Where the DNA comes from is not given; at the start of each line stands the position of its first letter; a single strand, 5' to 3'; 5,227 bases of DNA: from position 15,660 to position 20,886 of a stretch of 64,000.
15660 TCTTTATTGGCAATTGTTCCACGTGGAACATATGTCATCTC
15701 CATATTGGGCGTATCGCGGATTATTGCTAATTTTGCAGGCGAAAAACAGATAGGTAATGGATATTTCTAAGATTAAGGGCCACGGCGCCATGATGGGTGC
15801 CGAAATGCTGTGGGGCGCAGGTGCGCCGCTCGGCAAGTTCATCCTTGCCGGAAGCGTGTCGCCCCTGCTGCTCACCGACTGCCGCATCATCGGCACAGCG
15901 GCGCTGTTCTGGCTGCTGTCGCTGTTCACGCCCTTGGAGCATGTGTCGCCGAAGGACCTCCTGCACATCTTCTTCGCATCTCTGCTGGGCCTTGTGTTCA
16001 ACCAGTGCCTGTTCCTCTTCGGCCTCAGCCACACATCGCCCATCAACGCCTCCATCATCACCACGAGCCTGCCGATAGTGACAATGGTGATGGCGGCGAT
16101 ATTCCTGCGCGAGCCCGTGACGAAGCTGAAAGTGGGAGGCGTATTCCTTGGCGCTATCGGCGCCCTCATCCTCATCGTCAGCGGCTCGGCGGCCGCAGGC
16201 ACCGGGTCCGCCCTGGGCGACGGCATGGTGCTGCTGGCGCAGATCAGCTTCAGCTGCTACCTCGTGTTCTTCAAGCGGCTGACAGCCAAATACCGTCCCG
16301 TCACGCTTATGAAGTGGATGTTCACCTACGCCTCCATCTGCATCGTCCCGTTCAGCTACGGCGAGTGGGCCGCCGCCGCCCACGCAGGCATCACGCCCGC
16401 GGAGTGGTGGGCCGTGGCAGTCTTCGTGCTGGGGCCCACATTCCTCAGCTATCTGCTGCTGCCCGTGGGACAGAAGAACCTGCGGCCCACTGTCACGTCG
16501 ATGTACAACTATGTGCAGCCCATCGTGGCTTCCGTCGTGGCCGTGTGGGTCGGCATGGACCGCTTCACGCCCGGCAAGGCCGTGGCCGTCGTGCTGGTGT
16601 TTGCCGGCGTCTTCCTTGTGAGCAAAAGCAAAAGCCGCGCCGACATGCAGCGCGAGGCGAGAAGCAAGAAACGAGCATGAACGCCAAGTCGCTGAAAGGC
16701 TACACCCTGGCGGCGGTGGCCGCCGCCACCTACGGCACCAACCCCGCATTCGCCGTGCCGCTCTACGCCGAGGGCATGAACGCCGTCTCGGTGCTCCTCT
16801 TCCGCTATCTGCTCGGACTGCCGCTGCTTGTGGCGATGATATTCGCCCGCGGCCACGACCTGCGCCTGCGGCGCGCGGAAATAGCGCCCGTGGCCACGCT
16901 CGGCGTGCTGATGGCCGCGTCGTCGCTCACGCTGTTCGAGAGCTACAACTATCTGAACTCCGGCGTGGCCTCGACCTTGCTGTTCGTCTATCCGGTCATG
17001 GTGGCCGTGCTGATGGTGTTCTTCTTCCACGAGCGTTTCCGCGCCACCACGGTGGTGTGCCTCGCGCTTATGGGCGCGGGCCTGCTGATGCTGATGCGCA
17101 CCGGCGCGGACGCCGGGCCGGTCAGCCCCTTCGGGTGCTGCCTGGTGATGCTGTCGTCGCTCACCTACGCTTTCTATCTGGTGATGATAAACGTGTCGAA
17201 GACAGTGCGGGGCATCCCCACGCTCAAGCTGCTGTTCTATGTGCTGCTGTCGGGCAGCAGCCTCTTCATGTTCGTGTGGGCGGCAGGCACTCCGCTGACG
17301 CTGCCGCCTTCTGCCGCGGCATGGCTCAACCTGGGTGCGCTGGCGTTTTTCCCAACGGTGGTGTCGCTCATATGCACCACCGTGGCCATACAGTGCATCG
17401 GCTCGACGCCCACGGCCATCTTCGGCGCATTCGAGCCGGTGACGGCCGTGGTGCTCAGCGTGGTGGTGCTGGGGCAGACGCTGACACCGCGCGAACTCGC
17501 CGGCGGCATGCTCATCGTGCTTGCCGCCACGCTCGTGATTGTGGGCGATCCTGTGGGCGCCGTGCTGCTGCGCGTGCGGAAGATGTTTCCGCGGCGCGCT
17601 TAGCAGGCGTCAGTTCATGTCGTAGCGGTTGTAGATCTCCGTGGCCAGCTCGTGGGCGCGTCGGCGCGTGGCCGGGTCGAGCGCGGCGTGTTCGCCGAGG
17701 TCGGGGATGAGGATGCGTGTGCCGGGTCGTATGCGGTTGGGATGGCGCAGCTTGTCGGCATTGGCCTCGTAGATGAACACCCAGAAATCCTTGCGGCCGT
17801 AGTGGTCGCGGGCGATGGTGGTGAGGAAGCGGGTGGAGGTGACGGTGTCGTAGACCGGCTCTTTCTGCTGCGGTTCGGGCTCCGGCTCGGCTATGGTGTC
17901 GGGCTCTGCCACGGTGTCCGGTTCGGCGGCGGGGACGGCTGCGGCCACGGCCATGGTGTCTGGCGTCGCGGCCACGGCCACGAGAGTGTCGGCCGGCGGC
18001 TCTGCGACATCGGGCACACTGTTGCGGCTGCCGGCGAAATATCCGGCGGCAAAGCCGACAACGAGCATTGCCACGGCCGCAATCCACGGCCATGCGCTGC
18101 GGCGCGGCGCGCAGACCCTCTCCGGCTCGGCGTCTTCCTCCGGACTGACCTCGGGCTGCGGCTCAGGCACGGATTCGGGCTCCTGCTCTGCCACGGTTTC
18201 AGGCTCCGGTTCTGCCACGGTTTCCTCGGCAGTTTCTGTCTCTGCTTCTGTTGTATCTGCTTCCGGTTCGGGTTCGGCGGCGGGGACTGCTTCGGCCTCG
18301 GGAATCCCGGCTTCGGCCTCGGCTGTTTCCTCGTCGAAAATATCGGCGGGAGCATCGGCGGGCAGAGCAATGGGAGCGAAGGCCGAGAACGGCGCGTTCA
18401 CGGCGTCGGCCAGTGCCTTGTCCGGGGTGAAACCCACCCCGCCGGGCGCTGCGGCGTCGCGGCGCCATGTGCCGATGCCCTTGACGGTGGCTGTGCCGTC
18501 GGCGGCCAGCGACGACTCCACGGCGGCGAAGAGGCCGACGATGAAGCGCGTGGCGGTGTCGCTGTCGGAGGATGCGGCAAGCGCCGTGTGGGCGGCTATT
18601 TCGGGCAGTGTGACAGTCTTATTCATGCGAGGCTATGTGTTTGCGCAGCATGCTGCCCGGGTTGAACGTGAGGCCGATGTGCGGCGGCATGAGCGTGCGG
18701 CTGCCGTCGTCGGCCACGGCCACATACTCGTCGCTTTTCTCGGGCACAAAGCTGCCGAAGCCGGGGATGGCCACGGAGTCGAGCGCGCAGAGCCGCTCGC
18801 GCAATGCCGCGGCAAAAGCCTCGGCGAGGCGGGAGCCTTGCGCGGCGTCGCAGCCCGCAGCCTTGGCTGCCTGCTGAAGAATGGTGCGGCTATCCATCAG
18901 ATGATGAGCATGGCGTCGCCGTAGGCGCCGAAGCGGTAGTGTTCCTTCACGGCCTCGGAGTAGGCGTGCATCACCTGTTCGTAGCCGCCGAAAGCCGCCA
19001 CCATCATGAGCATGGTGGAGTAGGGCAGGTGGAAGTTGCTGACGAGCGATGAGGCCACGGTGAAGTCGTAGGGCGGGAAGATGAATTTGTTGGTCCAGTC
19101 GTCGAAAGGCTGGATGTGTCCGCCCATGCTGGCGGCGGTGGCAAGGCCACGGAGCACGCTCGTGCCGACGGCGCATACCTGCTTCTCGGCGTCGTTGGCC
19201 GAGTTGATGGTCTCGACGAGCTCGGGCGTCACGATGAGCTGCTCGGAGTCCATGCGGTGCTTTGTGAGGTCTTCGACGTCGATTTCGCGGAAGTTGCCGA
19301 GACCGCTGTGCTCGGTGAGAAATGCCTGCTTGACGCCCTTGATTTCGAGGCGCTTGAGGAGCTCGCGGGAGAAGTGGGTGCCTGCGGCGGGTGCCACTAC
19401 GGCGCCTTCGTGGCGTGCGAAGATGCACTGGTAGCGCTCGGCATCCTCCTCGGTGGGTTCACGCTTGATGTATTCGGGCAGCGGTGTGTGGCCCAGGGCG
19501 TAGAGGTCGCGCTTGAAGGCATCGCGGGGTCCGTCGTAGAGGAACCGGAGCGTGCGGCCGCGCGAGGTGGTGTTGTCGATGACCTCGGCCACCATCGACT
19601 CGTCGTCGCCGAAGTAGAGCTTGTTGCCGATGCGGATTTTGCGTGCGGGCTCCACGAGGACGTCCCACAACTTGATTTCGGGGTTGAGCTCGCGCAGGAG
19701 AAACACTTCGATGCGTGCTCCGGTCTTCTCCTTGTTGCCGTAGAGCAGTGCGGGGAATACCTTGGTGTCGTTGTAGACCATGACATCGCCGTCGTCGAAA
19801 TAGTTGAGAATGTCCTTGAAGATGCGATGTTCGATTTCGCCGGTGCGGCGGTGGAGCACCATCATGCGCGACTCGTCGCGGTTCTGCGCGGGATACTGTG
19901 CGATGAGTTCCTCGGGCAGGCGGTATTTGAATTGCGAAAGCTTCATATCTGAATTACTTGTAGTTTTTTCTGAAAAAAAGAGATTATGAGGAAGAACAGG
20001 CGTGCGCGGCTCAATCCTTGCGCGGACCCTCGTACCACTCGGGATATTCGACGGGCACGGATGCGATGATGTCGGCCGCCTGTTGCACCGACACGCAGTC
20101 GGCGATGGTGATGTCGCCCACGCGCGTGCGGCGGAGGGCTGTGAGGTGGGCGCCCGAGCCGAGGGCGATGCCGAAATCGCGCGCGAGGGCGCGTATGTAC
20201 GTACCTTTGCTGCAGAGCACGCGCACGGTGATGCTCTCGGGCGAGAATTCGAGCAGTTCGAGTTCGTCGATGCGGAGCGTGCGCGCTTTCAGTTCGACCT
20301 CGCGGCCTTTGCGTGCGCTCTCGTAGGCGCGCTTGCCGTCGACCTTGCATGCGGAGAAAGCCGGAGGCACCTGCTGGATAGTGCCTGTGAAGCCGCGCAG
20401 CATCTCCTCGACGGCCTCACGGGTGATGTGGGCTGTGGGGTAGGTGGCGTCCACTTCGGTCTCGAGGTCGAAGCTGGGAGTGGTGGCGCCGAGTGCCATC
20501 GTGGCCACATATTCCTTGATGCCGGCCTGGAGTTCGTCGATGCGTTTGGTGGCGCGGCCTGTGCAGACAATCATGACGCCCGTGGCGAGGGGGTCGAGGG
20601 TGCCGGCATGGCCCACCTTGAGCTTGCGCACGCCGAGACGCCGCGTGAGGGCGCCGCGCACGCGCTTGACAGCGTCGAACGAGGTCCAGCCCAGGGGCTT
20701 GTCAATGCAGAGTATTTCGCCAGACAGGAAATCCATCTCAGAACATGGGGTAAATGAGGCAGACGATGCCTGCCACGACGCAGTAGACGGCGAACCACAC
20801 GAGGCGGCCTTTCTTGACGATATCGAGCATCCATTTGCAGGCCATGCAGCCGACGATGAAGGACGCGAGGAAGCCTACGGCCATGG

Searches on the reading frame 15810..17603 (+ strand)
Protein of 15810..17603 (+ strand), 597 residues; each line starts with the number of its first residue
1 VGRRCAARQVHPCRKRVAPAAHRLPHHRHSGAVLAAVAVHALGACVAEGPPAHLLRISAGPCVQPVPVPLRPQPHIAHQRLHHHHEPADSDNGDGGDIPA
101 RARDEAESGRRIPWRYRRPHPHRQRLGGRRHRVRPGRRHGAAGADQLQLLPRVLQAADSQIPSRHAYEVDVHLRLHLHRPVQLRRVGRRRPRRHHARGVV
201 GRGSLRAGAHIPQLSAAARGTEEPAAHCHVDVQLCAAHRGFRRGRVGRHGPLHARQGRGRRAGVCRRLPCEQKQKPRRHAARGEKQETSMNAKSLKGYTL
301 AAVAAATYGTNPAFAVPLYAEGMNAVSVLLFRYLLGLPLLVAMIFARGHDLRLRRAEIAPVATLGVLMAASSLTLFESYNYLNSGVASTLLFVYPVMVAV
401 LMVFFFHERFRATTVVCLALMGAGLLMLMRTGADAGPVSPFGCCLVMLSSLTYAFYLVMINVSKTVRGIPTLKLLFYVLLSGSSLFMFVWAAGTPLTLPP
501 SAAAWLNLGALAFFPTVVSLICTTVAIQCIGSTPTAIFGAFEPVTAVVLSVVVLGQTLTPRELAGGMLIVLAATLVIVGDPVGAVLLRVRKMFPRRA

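Call 14: search_protein_families(library=pfam, proteins=[window:15810-17603:+], max_evalue=0.001)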
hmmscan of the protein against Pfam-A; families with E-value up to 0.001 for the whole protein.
window:15810-17603:+ (597 aa): 1 family
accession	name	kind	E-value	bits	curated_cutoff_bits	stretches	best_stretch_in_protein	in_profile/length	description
PF00892.27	EamA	-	4.3e-31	108.4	28.2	2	296-429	2-134/135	EamA-like transporter family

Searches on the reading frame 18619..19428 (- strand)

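Call 86: search_protein_families(library=pfam, proteins=[window:18619-19428:-], max_evalue=0.001)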
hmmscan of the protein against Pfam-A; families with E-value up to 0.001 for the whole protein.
window:18619-19428:- (269 aa): 2 families
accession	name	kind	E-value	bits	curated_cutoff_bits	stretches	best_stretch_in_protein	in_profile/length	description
PF00216.26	Bac_DNA_binding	-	2.5e-05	24.9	22.4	1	179-265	2-89/90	Bacterial DNA-binding protein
PF18174.6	HU-CCDC81_bac_1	-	0.00035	20.9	26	1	211-257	10-53/59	CCDC81-like prokaryotic HU domain 1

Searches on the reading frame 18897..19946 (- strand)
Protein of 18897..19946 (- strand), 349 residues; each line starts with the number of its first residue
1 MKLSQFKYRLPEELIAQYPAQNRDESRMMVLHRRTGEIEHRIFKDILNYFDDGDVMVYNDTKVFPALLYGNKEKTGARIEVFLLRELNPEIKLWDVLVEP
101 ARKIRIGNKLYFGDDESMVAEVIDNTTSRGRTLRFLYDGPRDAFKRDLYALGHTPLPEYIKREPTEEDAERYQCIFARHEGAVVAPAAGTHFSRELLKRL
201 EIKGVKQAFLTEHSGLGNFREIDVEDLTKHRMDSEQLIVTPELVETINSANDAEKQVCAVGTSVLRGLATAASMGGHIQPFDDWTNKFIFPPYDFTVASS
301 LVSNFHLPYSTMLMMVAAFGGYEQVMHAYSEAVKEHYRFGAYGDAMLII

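Call 14: search_protein_families(library=pfam, proteins=[window:18897-19946:-], max_evalue=0.001)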
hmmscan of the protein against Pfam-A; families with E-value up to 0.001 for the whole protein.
window:18897-19946:- (349 aa): 1 family
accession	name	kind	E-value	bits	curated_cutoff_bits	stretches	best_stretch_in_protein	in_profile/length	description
PF02547.20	Queuosine_synth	-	1.4e-124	415.9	25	1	3-348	1-322/322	Queuosine biosynthesis protein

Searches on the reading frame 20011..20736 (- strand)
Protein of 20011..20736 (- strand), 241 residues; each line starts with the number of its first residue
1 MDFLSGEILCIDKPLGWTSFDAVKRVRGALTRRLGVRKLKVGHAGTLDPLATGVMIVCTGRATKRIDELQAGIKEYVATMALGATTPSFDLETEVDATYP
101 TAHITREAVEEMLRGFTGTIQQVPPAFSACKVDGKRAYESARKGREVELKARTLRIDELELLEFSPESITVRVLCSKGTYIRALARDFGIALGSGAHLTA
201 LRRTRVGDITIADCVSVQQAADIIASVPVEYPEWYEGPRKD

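Call 86: search_protein_families(library=pfam, proteins=[window:20011-20736:-], max_evalue=0.001)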
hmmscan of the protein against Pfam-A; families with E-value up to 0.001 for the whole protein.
window:20011-20736:- (241 aa): 2 families
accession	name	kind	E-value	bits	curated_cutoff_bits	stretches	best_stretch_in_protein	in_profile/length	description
PF01509.24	TruB_N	-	1.5e-53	181.6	27.3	1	38-181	6-149/149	TruB family pseudouridylate synthase (N terminal domain)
PF16198.10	TruB_C_2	-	9.6e-11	42.1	29.3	1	182-224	1-43/66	tRNA pseudouridylate synthase B C-terminal domain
